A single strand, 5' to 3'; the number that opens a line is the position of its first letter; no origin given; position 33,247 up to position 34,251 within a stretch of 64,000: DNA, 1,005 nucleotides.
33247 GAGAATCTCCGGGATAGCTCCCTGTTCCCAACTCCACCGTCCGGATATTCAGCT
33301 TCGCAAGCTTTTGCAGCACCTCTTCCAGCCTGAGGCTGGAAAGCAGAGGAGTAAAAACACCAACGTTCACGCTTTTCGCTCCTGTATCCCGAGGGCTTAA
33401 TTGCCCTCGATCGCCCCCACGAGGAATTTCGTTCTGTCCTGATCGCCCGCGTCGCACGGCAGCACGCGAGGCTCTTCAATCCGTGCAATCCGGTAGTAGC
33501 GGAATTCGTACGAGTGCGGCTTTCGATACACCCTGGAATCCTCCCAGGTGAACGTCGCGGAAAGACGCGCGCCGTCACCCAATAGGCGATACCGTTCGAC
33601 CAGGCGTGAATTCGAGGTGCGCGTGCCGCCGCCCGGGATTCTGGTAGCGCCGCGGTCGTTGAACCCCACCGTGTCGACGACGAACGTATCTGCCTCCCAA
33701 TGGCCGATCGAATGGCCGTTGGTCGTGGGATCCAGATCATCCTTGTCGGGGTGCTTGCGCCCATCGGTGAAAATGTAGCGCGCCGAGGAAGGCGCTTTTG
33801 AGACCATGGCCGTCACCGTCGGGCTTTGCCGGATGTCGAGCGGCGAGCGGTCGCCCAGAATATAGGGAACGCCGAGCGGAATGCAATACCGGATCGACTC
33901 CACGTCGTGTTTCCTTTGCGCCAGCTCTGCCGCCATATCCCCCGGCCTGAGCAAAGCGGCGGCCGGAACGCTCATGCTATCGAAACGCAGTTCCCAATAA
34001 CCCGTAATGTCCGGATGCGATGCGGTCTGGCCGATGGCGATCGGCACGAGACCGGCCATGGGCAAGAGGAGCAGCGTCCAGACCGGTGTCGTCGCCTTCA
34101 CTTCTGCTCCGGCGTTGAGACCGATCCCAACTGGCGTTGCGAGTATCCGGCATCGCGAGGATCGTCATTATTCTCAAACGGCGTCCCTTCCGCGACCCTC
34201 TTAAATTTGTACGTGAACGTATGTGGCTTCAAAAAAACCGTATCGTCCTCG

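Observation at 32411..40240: Module II: PQQ dehydrogenase, two dihaem cytochromes, Tat TIM barrel and a C2-C1 pair, joined to a cytoplasmic ROK kinase, Gfo/Idh/MocA and TIM barrel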

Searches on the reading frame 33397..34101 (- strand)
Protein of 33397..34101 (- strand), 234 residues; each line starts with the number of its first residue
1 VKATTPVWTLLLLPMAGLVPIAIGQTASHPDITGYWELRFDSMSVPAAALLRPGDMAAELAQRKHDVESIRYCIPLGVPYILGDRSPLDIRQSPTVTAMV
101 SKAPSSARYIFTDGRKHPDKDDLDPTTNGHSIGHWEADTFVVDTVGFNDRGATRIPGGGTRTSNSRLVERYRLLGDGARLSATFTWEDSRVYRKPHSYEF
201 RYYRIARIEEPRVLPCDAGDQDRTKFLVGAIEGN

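Call 4: search_protein_families(library=pfam, proteins=[window:33397-34101:-], max_evalue=0.01)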
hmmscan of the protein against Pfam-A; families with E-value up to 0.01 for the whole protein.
window:33397-34101:- (234 aa): 0 families

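Call 11: search_protein_families(library=ncbifam, proteins=[window:33397-34101:-], max_evalue=0.01)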
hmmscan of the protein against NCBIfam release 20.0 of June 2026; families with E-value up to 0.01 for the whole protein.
window:33397-34101:- (234 aa): 0 families

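Call 12: search_solved_structures(query=window:33397-34101:-, max_evalue=10)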
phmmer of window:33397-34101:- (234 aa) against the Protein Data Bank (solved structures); distinct sequences matched with E-value up to 10: 0.

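Call 15: find_homologous_proteins(query=window:33397-34101:-, max_evalue=0.001)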
Query window:33397-34101:- (234 aa): 1263 proteins with E <= 0.001 among 2445 candidates; the best 120 are listed.
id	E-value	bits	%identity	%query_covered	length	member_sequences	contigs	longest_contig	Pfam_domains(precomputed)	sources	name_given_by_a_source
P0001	1.2e-156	537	100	100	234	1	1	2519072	-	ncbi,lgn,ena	-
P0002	7.9e-123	427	79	99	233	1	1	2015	-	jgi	-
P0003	3.0e-117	408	75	99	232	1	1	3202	-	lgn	-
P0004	4.1e-106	372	76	88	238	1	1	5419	-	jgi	jgi:hypothetical protein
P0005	3.4e-101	356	73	87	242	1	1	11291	-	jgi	jgi:hypothetical protein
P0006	2.0e-99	350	66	95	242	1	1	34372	-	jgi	-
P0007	2.2e-99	350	72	90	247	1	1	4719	-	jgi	jgi:hypothetical protein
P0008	2.3e-99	350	69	88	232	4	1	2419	-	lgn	-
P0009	4.2e-99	349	69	94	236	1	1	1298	-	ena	-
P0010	8.9e-98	345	70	86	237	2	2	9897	-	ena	-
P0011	1.2e-97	344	68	89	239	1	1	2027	-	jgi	jgi:hypothetical protein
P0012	1.7e-97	344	64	97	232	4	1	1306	-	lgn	-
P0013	4.6e-97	342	65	94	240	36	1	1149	-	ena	-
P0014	7.8e-97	342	70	86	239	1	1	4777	-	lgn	-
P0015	2.5e-96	340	67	94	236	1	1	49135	-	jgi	jgi:hypothetical protein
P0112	1.2e-76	275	60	85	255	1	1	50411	-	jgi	jgi:hypothetical protein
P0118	9.7e-76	272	55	95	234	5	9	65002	-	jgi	jgi:hypothetical protein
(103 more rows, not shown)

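Call 25: predict_structure(alignment_id=A2)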
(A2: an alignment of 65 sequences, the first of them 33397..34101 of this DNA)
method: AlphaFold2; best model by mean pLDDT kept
length: 234 residues; sequences in the alignment: 65
mean_pLDDT: 86.9   pTM: 0.81
mean pLDDT of the five models: 86.9, 85.7, 85.3, 85.1, 83.5
residues with pLDDT >= 90: 150; 70-90: 47; 50-70: 28; < 50: 9
segments of 3 or more residues with pLDDT < 50: 1-3
pLDDT, mean of each block of 10 residues (from residue 1): 49 52 70 95 95 80 90 90 91 96 81 96 96 97 97 95 97 97 98 97 94 78 77 66
secondary structure, 60 per line:
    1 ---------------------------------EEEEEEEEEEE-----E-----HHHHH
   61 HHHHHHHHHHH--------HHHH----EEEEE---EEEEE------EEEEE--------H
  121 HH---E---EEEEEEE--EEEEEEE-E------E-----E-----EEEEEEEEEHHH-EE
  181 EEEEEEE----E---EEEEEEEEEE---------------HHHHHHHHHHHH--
elements in order: E34-44 H56-71 H80-83 E88-92 E96-100 E107-111 E130-136 E139-145 E166-174 E179-187 E196-205 H221-232

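Call 27: fold_search(model_id=the predicted structure, library=pdb)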
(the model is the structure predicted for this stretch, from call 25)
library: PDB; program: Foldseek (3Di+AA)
matches with E <= 10: 991; with E <= 0.001: 12
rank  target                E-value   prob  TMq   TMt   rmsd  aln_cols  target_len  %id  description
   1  3i17_A                3.4e-04  1.00  0.34  0.53   8.5       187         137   14  Crystal structure of the apo R132K:L121E mutant of cellular retinoic acid-binding protein II at 1.68 angstrom resoluti (released 2009-07-28)
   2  2fs6_A                3.8e-04  1.00  0.35  0.57   8.3       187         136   15  Crystal Structure of Apo-Cellular Retinoic Acid Binding Protein Type II At 1.35 Angstroms Resolution (released 2006-09-19)
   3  4qgw_A                4.8e-04  1.00  0.36  0.56   8.1       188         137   15  Crystal structure of the R132K:R111L:L121D mutant of Cellular Retinoic Acid Binding ProteinII complexed with a synthet (released 2015-01-28)
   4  5ogb                  4.8e-04  1.00  0.34  0.54   8.6       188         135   15  Human Cellular Retinoic Acid Binding Protein II (CRABPII) with bound synthetic retinoid DC360. (released 2018-10-24)
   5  3fa8_A                5.6e-04  1.00  0.36  0.55   7.8       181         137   13  Crystal structure of the apo R132K:Y134F:R111L:L121E mutant of cellular retinoic acid-binding protein II at 1.78 angst (released 2009-10-27)
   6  6mov                  6.0e-04  1.00  0.35  0.55   8.4       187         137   13  Crystal Structure of the All-trans Retinal bound R111K:Y134F:T54V:R132Q:P39Y:R59Y:L121Q Human Cellular Retinoic Acid Bin (released 2019-01-09)
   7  3fa7_A                6.7e-04  1.00  0.36  0.56   7.7       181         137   14  Crystal structure of the apo R132K:R111L:L121E:R59E mutant of cellular retinoic acid-binding protein II at 1.90 angstr (released 2009-10-27)
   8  4ybp                  6.7e-04  1.00  0.34  0.54   7.3       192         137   12  Crystal structure of the R111K:Y134F:T54V:R132Q:P39Q:R59Y mutant of human cellular retinoic acid binding proteinii with  (released 2016-02-24)
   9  6e6k                  7.0e-04  1.00  0.34  0.55   8.4       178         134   12  Crystal structure of human cellular retinol-binding protein 4 in complex with abnormal-cannabidiol (abn-CBD) (released 2019-02-13)
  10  1xca_A                7.0e-04  1.00  0.35  0.55   8.1       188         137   15  APO-CELLULAR RETINOIC ACID BINDING PROTEIN II (released 1998-07-01)
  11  4m7m                  7.4e-04  1.00  0.35  0.55   7.6       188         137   13  Crystal structure of the R111K:R132Q:Y134F:T54V:R59W:A32W mutant of the Cellular Retinoic Acid Binding Protein Type II i (released 2013-10-09)
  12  3fa9_A                9.3e-04  1.00  0.36  0.57   8.1       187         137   13  Crystal structure of the apo R132K:Y134F:R111L:L121D mutant of cellular retinoic acid-binding protein II at 1.94 angst (released 2009-10-27)
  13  2frs_A                1.0e-03  1.00  0.35  0.60   7.9       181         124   13  Crystal structure of the f15w mutant of apo-cellular retinoic acid binding protein type ii at 1.51 angstroms resolutio (released 2006-09-19)
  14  6nny                  1.1e-03  1.00  0.35  0.55   8.4       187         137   13  Crystal Structure of the All-Trans Retinal-Bound R111K:Y134F:T54V:R132Q:P39E:R59Y:L121E Mutant of Human Cellular Retinoi (released 2019-01-30)
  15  3d95_A                1.2e-03  1.00  0.36  0.57   7.9       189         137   14  Crystal Structure of the R132K:Y134F:R111L:L121E:T54V Mutant of Apo-Cellular Retinoic Acid Binding Protein Type II at  (released 2008-07-22)
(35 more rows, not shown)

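Call 28: find_encoding_contigs(protein=P0001, flank=10000, max_places=3)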
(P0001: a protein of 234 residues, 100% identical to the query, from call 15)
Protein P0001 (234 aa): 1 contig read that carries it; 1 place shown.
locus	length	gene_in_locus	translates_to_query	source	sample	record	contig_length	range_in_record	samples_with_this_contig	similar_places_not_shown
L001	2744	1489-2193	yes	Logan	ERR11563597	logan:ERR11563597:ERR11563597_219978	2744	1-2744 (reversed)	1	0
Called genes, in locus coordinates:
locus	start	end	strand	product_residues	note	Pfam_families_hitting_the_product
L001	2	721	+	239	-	?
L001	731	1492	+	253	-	-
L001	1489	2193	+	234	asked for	-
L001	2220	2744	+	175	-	?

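Call 29: list_cluster_members(proteins=[window:33397-34101:-, window:34098-34859:-, window:34869-36587:-, window:38233-39201:-, window:36584-37480:-])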
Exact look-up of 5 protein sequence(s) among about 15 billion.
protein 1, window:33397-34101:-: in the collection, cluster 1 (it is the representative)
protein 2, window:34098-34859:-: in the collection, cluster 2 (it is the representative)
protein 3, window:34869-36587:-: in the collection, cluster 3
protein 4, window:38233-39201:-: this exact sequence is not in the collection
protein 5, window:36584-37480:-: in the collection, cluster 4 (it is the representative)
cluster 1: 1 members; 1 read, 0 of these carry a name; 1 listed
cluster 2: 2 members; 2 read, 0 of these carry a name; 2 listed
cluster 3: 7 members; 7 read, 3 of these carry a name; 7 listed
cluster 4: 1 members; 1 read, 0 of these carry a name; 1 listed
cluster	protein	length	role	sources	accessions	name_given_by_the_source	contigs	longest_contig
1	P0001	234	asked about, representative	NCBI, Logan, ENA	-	-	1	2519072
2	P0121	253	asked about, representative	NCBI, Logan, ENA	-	-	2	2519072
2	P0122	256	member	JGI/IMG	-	-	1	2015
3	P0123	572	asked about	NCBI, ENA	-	-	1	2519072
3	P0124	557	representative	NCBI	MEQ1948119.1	MAG: acido-empty-quinoprotein group A [Bryobacteraceae bacterium]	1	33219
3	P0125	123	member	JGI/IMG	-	alcohol dehydrogenase (cytochrome c)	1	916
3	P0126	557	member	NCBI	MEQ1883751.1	MAG: acido-empty-quinoprotein group A [Bryobacteraceae bacterium]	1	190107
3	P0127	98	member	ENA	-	-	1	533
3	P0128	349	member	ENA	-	-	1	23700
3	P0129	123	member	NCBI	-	-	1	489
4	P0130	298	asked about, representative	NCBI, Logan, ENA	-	-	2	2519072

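Call 30: find_related_loci(query=A2, collection=genome_contigs, flank=10000)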
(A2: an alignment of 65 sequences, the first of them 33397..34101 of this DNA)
Query A2 (234 aa) in genome_contigs; peptide patterns used: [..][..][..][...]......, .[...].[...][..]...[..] (x = any residue, [..] = any of these).
494 stretches matched a pattern; 405 encode a relative of the query (tblastn E <= 1e-3); the best 80 are kept; 74 distinct loci.
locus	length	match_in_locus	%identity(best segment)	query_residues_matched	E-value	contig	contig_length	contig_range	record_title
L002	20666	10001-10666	68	9-230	1e-100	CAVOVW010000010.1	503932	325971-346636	MAG: Terriglobia bacterium isolate MFD00031.bin.2.107 genome assembly, contig: contig_62074, whole genome shotgun sequen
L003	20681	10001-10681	62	6-234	2e-96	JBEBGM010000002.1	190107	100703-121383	MAG: Bryobacteraceae bacterium isolate ASF_22 NODE_19_length_190107_cov_6.273988, whole genome shotgun sequence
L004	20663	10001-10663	58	9-228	1e-89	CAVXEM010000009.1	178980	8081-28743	MAG: Bryobacterales bacterium isolate MFD01872.bin.3.534 genome assembly, contig: contig_129253, whole genome shotgun se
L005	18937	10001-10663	58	9-228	6e-89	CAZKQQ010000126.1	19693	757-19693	MAG TPA_asm: uncultured Solibacteraceae bacterium isolate SRP272529_co1_95 genome assembly, contig: NODE_4535_length_196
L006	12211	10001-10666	59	8-233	2e-87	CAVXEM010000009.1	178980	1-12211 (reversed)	MAG: Bryobacterales bacterium isolate MFD01872.bin.3.534 genome assembly, contig: contig_129253, whole genome shotgun se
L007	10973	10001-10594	59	29-227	3e-84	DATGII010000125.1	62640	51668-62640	MAG TPA_asm: Bryobacteraceae bacterium isolate SMAG_U9803 k141_1185199, whole genome shotgun sequence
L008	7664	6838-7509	53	9-229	1e-78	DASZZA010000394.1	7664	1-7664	MAG TPA_asm: Lacipirellulaceae bacterium isolate SMAG_U6224 k141_474484, whole genome shotgun sequence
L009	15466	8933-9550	57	21-227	1e-77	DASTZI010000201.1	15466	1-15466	MAG TPA_asm: Vicinamibacterales bacterium isolate SMAG_U2464 k141_139375, whole genome shotgun sequence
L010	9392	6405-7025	55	27-234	3e-77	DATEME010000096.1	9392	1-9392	MAG TPA_asm: Candidatus Acidiferrales bacterium isolate SMAG_U8934 k141_476648, whole genome shotgun sequence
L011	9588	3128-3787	53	13-234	1e-76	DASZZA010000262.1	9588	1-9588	MAG TPA_asm: Lacipirellulaceae bacterium isolate SMAG_U6224 k141_1110301, whole genome shotgun sequence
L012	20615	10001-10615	54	27-232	4e-75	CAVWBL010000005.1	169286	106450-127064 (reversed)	MAG: uncultured Acidobacteriota bacterium isolate MFD05502.bin.2.139 genome assembly, contig: contig_17733, whole genome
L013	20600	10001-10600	58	30-230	1e-72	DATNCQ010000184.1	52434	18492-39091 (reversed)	MAG TPA_asm: Vicinamibacterales bacterium isolate SMAG_U11218 k141_2803176, whole genome shotgun sequence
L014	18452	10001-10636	67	21-234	1e-96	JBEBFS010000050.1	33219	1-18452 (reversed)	MAG: Bryobacteraceae bacterium isolate ASF_2 NODE_492_length_33219_cov_9.890338, whole genome shotgun sequence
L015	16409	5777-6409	50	18-227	4e-67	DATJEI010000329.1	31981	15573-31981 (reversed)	MAG TPA_asm: Bryobacteraceae bacterium isolate SMAG_U15429 k141_7956728, whole genome shotgun sequence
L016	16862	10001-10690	51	3-230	2e-66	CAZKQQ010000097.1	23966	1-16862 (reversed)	MAG TPA_asm: uncultured Solibacteraceae bacterium isolate SRP272529_co1_95 genome assembly, contig: NODE_3373_length_239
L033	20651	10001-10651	48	11-225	9e-62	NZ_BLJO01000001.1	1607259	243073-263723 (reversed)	Steroidobacter agaridevorans strain SA29-B sequence01, whole genome shotgun sequence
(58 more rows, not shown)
